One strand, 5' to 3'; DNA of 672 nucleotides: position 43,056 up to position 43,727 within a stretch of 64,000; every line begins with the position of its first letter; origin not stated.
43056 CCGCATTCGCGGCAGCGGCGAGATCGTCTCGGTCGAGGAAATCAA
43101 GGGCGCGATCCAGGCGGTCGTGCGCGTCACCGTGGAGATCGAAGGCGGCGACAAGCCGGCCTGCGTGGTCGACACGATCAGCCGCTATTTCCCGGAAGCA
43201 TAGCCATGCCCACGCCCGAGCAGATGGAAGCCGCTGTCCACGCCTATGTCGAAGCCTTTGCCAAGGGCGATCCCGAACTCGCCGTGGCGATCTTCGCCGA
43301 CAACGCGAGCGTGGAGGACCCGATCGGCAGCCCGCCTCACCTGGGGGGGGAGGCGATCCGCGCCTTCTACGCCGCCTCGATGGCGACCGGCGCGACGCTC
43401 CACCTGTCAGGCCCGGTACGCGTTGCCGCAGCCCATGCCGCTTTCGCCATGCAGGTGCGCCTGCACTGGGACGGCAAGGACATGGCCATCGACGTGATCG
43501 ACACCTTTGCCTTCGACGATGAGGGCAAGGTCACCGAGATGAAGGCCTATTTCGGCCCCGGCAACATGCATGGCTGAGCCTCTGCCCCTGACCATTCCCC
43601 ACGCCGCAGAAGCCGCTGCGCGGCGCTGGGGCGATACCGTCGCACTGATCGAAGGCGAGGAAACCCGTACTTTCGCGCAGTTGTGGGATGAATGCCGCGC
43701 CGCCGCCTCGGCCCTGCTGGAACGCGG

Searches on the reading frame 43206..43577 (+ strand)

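Call 18: search_protein_families(library=pfam, proteins=[window:43206-43577:+])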
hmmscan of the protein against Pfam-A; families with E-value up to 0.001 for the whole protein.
window:43206-43577:+ (123 aa): 3 families
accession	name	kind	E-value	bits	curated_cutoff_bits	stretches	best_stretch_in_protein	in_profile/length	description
PF12680.13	SnoaL_2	-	1.1e-13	52.1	27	1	11-112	1-102/102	SnoaL-like domain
PF13577.12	SnoaL_4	-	1.9e-05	25.1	24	1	6-107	8-99/126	SnoaL-like domain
PF02136.26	NTF2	-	3e-05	24.9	21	1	8-66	3-59/116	Nuclear transport factor 2 (NTF2) domain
